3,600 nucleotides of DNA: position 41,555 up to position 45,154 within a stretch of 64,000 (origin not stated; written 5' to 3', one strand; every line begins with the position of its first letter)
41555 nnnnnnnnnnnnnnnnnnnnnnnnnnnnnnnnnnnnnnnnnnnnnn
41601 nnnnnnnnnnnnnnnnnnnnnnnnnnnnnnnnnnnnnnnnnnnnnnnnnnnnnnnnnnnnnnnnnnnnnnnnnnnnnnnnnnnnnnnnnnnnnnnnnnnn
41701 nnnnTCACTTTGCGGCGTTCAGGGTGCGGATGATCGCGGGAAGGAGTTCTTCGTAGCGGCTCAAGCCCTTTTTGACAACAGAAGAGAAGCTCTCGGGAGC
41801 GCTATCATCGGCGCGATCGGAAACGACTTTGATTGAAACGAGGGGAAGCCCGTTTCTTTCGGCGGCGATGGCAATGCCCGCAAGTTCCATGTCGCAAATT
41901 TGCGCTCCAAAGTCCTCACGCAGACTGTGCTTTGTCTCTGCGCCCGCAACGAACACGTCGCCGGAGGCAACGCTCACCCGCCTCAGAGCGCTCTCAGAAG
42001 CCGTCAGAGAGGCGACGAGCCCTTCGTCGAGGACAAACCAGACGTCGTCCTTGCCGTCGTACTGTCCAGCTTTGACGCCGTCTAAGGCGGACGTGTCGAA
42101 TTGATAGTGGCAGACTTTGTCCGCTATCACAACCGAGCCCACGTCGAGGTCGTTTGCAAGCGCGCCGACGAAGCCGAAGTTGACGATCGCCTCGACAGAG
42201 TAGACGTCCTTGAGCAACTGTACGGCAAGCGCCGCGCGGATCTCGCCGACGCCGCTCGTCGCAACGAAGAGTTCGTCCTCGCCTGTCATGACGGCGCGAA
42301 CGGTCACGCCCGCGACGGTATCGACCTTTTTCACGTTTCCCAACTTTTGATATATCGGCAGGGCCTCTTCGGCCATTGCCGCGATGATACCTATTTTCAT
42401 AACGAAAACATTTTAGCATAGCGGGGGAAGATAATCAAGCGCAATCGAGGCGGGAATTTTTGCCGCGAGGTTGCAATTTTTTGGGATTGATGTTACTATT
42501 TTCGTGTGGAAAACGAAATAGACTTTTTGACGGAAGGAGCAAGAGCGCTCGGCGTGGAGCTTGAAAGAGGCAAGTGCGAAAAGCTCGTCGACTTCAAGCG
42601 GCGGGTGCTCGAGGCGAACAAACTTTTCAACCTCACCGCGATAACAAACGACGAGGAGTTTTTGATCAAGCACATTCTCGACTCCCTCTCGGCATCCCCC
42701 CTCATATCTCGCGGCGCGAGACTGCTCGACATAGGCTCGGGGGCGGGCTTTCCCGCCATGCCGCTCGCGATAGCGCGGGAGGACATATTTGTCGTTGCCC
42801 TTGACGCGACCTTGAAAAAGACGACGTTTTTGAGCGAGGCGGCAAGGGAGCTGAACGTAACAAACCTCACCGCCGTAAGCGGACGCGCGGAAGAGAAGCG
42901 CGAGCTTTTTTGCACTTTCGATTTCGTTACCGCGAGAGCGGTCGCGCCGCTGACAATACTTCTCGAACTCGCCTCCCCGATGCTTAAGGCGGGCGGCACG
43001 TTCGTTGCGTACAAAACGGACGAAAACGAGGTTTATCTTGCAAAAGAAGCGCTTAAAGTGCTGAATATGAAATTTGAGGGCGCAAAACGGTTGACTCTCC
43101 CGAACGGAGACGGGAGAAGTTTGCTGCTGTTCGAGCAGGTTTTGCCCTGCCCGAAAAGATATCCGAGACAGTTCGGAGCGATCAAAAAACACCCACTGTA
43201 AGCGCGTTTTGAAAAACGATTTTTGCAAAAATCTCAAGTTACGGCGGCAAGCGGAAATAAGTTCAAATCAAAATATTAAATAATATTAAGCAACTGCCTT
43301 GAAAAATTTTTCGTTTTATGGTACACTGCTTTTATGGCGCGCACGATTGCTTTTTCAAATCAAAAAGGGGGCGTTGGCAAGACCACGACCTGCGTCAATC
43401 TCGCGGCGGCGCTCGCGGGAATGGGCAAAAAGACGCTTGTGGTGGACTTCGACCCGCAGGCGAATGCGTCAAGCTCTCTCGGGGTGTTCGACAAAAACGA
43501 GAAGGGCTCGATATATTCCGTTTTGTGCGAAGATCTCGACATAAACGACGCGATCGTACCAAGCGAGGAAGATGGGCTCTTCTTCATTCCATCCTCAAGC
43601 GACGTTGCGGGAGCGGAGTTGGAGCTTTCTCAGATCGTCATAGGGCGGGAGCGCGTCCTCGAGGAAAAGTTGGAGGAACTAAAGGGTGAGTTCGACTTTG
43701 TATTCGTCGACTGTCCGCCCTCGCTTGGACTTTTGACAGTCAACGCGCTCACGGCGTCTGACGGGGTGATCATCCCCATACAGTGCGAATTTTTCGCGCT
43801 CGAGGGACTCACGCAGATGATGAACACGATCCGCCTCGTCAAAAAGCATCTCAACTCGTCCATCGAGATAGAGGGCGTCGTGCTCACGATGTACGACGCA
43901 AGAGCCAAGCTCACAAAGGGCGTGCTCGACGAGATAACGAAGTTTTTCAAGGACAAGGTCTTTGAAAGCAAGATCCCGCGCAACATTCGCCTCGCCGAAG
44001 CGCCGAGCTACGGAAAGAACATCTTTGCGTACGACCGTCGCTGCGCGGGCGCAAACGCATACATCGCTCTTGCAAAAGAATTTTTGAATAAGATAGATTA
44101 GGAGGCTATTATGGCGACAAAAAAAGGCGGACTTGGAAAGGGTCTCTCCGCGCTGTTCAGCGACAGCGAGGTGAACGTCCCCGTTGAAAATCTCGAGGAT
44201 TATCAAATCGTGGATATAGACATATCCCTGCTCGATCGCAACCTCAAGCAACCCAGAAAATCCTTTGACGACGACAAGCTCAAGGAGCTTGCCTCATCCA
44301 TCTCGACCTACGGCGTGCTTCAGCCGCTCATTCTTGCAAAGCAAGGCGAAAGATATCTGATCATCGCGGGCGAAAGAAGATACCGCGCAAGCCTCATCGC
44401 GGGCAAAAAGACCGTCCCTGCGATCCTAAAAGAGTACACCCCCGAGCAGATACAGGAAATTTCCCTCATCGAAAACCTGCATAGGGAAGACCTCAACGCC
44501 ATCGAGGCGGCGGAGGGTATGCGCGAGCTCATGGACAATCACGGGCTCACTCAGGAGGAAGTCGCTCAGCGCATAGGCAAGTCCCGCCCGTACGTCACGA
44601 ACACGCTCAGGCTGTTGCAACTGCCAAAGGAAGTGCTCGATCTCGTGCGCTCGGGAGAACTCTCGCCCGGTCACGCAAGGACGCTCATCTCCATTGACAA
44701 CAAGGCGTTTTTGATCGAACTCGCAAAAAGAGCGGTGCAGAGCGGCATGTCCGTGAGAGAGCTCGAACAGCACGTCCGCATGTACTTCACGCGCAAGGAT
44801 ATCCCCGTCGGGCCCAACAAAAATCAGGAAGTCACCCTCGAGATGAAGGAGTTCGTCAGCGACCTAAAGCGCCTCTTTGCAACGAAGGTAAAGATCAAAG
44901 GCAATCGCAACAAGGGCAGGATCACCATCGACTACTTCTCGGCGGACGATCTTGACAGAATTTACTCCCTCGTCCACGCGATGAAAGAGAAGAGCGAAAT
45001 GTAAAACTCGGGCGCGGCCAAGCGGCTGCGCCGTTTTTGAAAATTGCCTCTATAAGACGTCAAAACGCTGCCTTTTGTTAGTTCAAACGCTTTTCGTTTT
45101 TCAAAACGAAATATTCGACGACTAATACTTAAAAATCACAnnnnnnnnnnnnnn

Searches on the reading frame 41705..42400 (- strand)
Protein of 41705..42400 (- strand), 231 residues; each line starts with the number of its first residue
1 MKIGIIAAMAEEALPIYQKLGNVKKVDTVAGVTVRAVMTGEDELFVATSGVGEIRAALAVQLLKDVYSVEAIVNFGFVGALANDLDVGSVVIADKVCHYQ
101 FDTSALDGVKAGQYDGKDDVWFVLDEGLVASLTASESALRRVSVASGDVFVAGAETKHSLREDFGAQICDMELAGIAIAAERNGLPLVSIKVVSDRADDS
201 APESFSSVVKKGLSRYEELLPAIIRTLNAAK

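Call 9: search_protein_families(library=pfam, proteins=[window:41705-42400:-], max_evalue=0.01)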
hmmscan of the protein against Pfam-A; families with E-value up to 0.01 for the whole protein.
window:41705-42400:- (231 aa): 1 family
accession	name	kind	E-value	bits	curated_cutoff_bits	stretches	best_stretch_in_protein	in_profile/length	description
PF01048.26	PNP_UDP_1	-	3.7e-36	125.1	25.1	1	2-224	1-232/233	Phosphorylase superfamily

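Call 15: find_encoding_contigs(protein=window:41705-42400:-, flank=10000, max_places=10)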
Protein window:41705-42400:- (231 aa): no gene with exactly this product is on record in the collection.

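Call 35: find_related_loci(query=window:41705-42400:-, collection=metagenome_contigs, flank=6000)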
Query window:41705-42400:- (231 aa) in metagenome_contigs; peptide patterns used: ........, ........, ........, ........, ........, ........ (x = any residue, [..] = any of these).
246 stretches matched a pattern; 25 encode a relative of the query (tblastn E <= 1e-3); 25 distinct loci.
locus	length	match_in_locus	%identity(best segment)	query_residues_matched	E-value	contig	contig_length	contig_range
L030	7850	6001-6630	42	2-212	9e-47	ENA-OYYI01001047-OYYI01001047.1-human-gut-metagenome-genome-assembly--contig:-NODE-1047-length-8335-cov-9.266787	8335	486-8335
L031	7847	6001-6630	42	2-212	9e-47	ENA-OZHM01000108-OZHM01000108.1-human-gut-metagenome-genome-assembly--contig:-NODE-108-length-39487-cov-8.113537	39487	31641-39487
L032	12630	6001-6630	42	2-212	7e-47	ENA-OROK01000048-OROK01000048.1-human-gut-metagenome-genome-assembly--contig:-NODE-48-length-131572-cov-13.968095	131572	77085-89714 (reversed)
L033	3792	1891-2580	32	1-227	9e-29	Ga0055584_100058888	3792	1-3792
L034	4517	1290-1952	33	1-215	9e-28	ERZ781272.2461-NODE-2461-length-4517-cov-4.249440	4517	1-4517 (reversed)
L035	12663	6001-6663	33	1-215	9e-28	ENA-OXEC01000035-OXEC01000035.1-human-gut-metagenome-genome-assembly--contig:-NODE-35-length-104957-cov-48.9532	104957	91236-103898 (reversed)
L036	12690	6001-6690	31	1-227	3e-27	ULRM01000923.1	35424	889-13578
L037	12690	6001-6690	31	1-227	3e-27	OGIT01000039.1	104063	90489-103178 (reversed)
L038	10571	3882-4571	30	1-227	3e-27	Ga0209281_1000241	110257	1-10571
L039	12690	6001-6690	31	1-227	3e-27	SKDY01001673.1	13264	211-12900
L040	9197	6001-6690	31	1-227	3e-27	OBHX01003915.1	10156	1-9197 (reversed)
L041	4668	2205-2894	30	1-227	4e-27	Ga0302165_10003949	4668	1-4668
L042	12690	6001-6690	31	1-227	6e-27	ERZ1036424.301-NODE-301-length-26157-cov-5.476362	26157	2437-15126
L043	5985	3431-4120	30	1-227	1e-26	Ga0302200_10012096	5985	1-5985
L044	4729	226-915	31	1-227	2e-26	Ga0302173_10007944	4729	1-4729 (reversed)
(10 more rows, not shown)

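Call 36: find_homologous_proteins(query=window:41705-42400:-, max_evalue=1e-30)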
Query window:41705-42400:- (231 aa): 203 proteins with E <= 1e-30 among 3427 candidates; the best 120 are listed.
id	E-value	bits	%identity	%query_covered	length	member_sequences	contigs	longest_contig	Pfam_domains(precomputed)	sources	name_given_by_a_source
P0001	1.3e-133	461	100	97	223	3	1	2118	PF01048.27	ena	-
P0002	9.4e-83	295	58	98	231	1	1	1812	PF01048.27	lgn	-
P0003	3.1e-82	293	60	97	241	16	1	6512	PF01048.27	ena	-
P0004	1.3e-81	291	62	97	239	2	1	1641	PF01048.27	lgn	-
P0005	2.0e-81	291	59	100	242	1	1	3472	PF01048.27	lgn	-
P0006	3.5e-81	290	61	97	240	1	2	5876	PF01048.27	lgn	-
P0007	1.4e-80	288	59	97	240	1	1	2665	PF01048.27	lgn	-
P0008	1.9e-79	284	58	99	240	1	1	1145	PF01048.27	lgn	-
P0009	1.8e-78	281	57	97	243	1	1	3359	PF01048.27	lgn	-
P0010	2.0e-78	281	59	97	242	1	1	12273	PF01048.27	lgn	-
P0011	8.9e-78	279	58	99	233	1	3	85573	PF01048.27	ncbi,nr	ncbi:MAG: 5'-methylthioadenosine/S-adenosylhomocysteine nucleosidase [Bacteroides sp.]|nr:5'-methylt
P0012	1.8e-77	278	57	97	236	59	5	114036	PF01048.27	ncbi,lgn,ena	-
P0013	2.0e-77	278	58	100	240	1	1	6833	PF01048.27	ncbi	-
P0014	4.0e-77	277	55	99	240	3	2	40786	PF01048.27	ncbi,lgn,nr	ncbi:MAG: 5'-methylthioadenosine/S-adenosylhomocysteine nucleosidase [Clostridia bacterium]|nr:5'-me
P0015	5.0e-77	276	59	97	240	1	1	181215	PF01048.27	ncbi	-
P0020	5.8e-76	273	57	99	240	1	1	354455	PF01048.27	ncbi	-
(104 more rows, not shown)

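Call 37: find_encoding_contigs(protein=P0001, flank=10000, max_places=10)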
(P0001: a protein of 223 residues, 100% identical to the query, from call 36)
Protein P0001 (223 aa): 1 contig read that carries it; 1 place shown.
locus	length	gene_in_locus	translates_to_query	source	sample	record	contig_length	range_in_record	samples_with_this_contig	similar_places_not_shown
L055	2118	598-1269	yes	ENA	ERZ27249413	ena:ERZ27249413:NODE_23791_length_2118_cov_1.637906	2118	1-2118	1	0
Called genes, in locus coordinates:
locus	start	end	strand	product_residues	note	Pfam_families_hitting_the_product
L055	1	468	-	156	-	?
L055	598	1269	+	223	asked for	PF01048:PNP_UDP_1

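Call 65: find_encoding_contigs(protein=P0015, flank=6000, max_places=3)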
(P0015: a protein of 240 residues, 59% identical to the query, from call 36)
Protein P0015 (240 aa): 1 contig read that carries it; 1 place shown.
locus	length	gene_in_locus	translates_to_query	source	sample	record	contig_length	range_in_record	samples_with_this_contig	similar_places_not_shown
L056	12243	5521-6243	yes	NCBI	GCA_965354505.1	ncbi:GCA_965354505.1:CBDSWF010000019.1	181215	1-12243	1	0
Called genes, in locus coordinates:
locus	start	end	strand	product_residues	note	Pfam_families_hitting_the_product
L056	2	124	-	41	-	?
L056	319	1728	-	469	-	PF11638:DnaA_N (weak), PF00308:Bac_DnaA, PF01695:IstB_IS21, PF08299:Bac_DnaA_C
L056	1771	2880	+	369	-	PF02463:SMC_N, PF13175:AAA_15, PF13476:AAA_23, PF13304:AAA_21 (faint)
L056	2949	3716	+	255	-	PF00142:Fer4_NifH, PF01656:CbiA, PF02374:ArsA_ATPase, PF06564:CBP_BcsQ, PF09140:MipZ, PF10609:ParA, PF13614:AAA_31, PF00448:SRP54 (faint)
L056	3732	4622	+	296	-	PF02195:ParB_N, PF17762:HTH_ParB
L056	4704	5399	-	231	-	PF02527:GidB, PF13847:Methyltransf_31 (weak)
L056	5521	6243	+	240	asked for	PF01048:PNP_UDP_1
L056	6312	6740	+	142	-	PF02664:LuxS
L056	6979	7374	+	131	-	PF13788:DUF4180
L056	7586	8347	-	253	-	PF12822:ECF_trnsprt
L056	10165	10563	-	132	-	-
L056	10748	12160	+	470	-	PF01554:MatE, PF03023:MurJ, PF01554:MatE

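Call 66: find_encoding_contigs(protein=P0020, flank=6000, max_places=3)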
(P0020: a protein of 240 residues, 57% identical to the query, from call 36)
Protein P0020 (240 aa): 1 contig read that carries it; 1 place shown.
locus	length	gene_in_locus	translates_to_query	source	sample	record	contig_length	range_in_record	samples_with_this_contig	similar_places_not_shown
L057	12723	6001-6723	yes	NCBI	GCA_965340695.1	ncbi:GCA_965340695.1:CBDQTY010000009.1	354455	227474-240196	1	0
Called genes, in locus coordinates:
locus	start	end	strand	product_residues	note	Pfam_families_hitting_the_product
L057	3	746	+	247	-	PF14808:TMEM164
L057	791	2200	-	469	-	PF11638:DnaA_N (weak), PF00308:Bac_DnaA, PF01695:IstB_IS21, PF08299:Bac_DnaA_C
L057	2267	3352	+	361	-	PF02463:SMC_N, PF13175:AAA_15, PF13476:AAA_23, PF13304:AAA_21 (faint)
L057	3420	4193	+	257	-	PF00142:Fer4_NifH, PF00448:SRP54 (faint), PF01656:CbiA, PF02374:ArsA_ATPase, PF06564:CBP_BcsQ, PF09140:MipZ, PF10609:ParA, PF13614:AAA_31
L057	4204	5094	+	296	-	PF02195:ParB_N, PF17762:HTH_ParB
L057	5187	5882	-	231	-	PF13649:Methyltransf_25 (faint), PF02527:GidB, PF13847:Methyltransf_31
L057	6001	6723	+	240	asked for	PF01048:PNP_UDP_1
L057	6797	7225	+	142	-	PF02664:LuxS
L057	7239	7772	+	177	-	PF02525:Flavodoxin_2, PF03358:FMN_red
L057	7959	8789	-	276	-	PF12822:ECF_trnsprt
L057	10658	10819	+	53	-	-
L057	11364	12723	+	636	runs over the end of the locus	PF02518:HATPase_c, PF00204:DNA_gyraseB, PF01751:Toprim, PF00986:DNA_gyraseB_C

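Call 67: find_encoding_contigs(protein=P0010, flank=6000, max_places=3)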
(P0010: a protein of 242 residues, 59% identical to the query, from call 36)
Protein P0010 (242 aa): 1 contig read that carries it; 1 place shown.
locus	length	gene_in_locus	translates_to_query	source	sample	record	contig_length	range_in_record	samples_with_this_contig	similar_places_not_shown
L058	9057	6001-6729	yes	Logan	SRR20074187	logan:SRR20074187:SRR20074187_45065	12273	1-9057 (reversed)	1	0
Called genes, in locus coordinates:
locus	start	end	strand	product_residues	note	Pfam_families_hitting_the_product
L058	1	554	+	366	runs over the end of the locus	PF00712:DNA_pol3_beta, PF02767:DNA_pol3_beta_2, PF02768:DNA_pol3_beta_3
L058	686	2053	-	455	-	PF11638:DnaA_N, PF01695:IstB_IS21, PF00308:Bac_DnaA, PF08299:Bac_DnaA_C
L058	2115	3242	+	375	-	PF02463:SMC_N, PF13175:AAA_15, PF13476:AAA_23, PF13304:AAA_21 (faint)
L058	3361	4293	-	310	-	PF02195:ParB_N, PF08535:KorB (faint), PF17762:HTH_ParB, PF01381:HTH_3 (faint)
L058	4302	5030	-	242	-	PF01656:CbiA, PF06564:CBP_BcsQ (weak), PF09140:MipZ (faint), PF10609:ParA (faint), PF13614:AAA_31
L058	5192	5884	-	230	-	PF02527:GidB, PF13649:Methyltransf_25 (faint), PF13847:Methyltransf_31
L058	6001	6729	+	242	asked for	PF01048:PNP_UDP_1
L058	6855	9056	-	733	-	?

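Call 68: find_encoding_contigs(protein=P0003, flank=6000, max_places=3)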
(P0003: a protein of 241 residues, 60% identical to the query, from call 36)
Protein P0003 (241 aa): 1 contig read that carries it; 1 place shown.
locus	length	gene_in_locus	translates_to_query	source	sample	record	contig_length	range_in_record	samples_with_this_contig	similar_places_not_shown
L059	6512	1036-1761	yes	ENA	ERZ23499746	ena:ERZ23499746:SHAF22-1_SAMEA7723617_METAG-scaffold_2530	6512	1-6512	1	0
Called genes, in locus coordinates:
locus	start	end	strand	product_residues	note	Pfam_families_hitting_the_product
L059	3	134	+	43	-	?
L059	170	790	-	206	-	PF02527:GidB, PF13847:Methyltransf_31, PF13649:Methyltransf_25 (weak)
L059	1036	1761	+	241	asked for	PF01048:PNP_UDP_1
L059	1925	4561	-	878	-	PF00521:DNA_topoisoIV, PF03989:DNA_gyraseA_C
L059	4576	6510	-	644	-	?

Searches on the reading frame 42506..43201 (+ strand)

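Call 50: search_protein_families(library=pfam, proteins=[window:42506-43201:+], max_evalue=1)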
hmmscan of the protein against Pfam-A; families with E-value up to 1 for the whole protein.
window:42506-43201:+ (231 aa): 12 families
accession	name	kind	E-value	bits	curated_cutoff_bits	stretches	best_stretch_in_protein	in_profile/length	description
PF02527.21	GidB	-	2.4e-45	154.6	27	1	24-187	2-167/184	rRNA small subunit methyltransferase G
PF13847.12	Methyltransf_31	-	7.3e-07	29.4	27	1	68-172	2-113/145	Methyltransferase domain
PF13649.12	Methyltransf_25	-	0.00037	21.6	27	1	74-145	2-73/97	Methyltransferase domain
PF02390.23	Methyltransf_4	-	0.00087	19.2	24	1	73-128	5-60/173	Putative methyltransferase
PF24675.1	NpmA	-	0.0023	17.7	60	1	73-114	27-68/214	16S rRNA (adenine(1408)-N(1))-methyltransferase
PF08241.18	Methyltransf_11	-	0.0083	17.2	21.2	1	74-166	1-93/95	Methyltransferase domain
PF01135.25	PCMT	-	0.022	15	20.3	1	67-141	71-146/210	Protein-L-isoaspartate(D-aspartate) O-methyltransferase (PCMT)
PF08242.18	Methyltransf_12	-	0.029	15.5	30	1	74-147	1-75/98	Methyltransferase domain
PF05175.20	MTS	-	0.053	13.6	23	1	60-125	30-87/170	Methyltransferase small domain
PF13489.12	Methyltransf_23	-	0.1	12.8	27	1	63-146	16-90/164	Methyltransferase domain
PF01209.24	Ubie_methyltran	-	0.13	12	20.1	1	68-185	46-168/233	ubiE/COQ5 methyltransferase family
PF02475.24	TRM5-TYW2_MTfase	-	0.23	11.9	28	1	67-187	34-153/164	TRM5/TYW2 methyltransferase domain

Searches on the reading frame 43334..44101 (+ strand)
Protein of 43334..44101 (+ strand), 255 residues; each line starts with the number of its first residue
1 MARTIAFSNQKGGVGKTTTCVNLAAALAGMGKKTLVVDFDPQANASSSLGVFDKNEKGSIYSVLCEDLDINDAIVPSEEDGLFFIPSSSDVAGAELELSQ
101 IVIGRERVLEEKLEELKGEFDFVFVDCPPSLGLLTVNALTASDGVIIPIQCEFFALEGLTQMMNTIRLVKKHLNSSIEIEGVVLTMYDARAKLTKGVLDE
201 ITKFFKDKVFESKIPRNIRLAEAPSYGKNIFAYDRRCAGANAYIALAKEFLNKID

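Call 9: search_protein_families(library=pfam, proteins=[window:43334-44101:+], max_evalue=0.01)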
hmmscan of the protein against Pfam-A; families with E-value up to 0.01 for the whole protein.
window:43334-44101:+ (255 aa): 10 families
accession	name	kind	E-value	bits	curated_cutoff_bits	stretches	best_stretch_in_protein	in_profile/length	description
PF13614.12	AAA_31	-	1.8e-64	217.4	27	1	3-179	2-177/177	AAA domain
PF01656.29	CbiA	-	1e-28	100.3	25.4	1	5-229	1-124/125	CobQ/CobB/MinD/ParA nucleotide binding domain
PF09140.17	MipZ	-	1.6e-12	47.7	20.7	2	4-43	2-41/262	ATPase MipZ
PF00142.24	Fer4_NifH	-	2.2e-12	47.4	25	1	10-252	7-246/271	4Fe-4S iron sulfur cluster binding proteins, NifH/frxC family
PF06564.18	CBP_BcsQ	-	1.6e-10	41.3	21.3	1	5-150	4-146/234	Cellulose biosynthesis protein BcsQ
PF10609.15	ParA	-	5.6e-10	39.5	27.1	1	3-178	4-172/246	NUBPL iron-transfer P-loop NTPase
PF02374.21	ArsA_ATPase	-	2.6e-08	33.9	24.3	1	7-51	5-49/305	Anion-transporting ATPase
PF00448.28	SRP54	-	2.7e-05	24.3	22.7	0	13-41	11-39/196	SRP54-type protein, GTPase domain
PF16575.11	CLP1_P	-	0.007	16.6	26.6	0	13-44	4-35/188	mRNA cleavage and polyadenylation factor CLP1 P-loop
PF07015.17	VirC1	-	0.0077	16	24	0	5-40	4-39/231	VirC1 protein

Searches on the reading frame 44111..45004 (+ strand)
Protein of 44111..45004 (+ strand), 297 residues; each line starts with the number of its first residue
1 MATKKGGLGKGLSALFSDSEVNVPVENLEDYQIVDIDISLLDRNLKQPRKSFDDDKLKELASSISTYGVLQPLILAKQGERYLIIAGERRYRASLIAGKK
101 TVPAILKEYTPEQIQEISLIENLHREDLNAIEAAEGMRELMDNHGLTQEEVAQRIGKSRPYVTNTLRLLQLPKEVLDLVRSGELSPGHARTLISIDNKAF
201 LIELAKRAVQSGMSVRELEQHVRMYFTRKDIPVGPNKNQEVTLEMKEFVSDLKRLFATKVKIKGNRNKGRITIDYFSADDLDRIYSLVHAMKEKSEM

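Call 9: search_protein_families(library=pfam, proteins=[window:44111-45004:+], max_evalue=0.01)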
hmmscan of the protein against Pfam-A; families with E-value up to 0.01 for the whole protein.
window:44111-45004:+ (297 aa): 9 families
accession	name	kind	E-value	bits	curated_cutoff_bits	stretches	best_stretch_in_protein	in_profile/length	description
PF17762.8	HTH_ParB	-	4.5e-36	123.5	22.6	1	126-223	1-98/102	ParB HTH domain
PF02195.25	ParB_N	-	8.8e-29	99.9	26.3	1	33-124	3-95/95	ParB N-terminal domain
PF23552.2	ParB_C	-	8.7e-08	32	23.8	1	248-286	8-47/50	ParB dimerisation domain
PF01381.28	HTH_3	-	9.3e-06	26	23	1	138-163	2-27/55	Helix-turn-helix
PF13560.12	HTH_31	-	0.00012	22.7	27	1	137-167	6-36/64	Helix-turn-helix domain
PF08535.16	KorB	-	0.00047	20.5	22.3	0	143-185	1-43/89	KorB domain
PF03683.19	UPF0175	-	0.00072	19.6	27.9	1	178-220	28-71/75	Uncharacterised protein family (UPF0175)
PF13412.12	HTH_24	-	0.0025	17.8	21.9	1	138-167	10-39/48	Winged helix-turn-helix DNA-binding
PF12802.13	MarR_2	-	0.006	17.2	27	0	139-170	13-45/61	MarR family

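Call 19: find_related_loci(query=window:44111-45004:+, collection=genome_contigs, flank=10000)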
Query window:44111-45004:+ (297 aa) in genome_contigs; peptide patterns used: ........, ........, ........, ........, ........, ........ (x = any residue, [..] = any of these).
600 stretches matched a pattern (row limit reached: there are more); 29 encode a relative of the query (tblastn E <= 1e-3); 29 distinct loci.
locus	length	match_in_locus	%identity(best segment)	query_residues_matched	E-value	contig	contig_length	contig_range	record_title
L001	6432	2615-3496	71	1-292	2e-138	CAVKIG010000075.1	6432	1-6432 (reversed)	bacterium isolate H07686-L1_cleanbin_000016 genome assembly, contig: Spades_H07686-L1_contig_4846, whole genome shotgun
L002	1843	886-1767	71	1-292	9e-149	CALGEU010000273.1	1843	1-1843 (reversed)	MAG TPA_asm: uncultured Clostridia bacterium isolate SRR1747033_bin.3_CONCOCT_v1.1_MAG genome assembly, contig: ERZ80825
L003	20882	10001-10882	71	1-292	9e-138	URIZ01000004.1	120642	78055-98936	uncultured Clostridiales bacterium isolate UMGS1043 genome assembly, contig: NODE_71_length_120642_cov_32.439765, whole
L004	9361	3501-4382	70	1-292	4e-137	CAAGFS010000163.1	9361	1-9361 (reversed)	MAG TPA_asm: Clostridia bacterium, isolate HGM11452, WGS project CAAGFS010000000 data, contig: SRS476193_56_k119_330650,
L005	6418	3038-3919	70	1-292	1e-136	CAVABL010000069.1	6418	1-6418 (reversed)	Firmicutes bacterium TM09-10 isolate H07660-L1_cleanbin_000023 genome assembly, contig: Spades_H07660-L1_contig_5951, wh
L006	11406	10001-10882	70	1-292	6e-136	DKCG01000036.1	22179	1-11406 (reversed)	MAG TPA_asm: Christensenella sp. UBA6880 UBA6880_contig_733, whole genome shotgun sequence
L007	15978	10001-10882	70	1-292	9e-136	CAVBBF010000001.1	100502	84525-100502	Phascolarctobacterium succinatutens isolate H07663-L1_cleanbin_000010 genome assembly, contig: Spades_H07663-L1_contig_7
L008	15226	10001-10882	70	1-292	1e-135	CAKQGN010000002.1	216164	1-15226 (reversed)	MAG: uncultured Clostridia bacterium isolate REFINED_METABAT215_TOP10_CONTIGS_1500_ASSEMBLY_K77_MERGED__Hadza_MoBio_hadz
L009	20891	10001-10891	69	1-296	6e-135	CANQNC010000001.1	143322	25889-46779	MAG: uncultured Clostridia bacterium isolate Lapin-012__bin53 genome assembly, contig: Lapin-012__NODE_166_length_143322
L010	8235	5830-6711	70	1-292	6e-135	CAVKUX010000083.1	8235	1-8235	Anaeroplasmataceae bacterium isolate H07689-L1_cleanbin_000022 genome assembly, contig: Spades_H07689-L1_contig_4447, wh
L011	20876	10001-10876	66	1-292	2e-124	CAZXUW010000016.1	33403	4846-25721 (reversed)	MAG TPA_asm: uncultured Bacteroides sp. isolate SRP350583_co1_154 genome assembly, contig: NODE_2075_length_33403_cov_39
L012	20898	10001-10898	76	1-297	8e-117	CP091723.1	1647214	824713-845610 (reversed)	MAG: Christensenella sp. isolate nC33_lr_bin.267.fa chromosome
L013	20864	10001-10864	43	7-284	7e-66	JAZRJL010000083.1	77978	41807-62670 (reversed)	MAG: Clostridia bacterium isolate T1900045466_YK20190157.MAGScoT_cleanbin_000018 SGB_7212_k141_145780, whole genome shot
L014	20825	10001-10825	44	4-284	1e-65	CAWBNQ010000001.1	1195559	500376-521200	MAG: Nitrospirota bacterium isolate MFD01299.bin.1.15 genome assembly, contig: contig_15494, whole genome shotgun sequen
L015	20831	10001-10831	44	2-284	9e-65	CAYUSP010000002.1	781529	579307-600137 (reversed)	MAG TPA_asm: uncultured Nitrospiraceae bacterium isolate SRP302447_co2_114 genome assembly, contig: NODE_15_length_78152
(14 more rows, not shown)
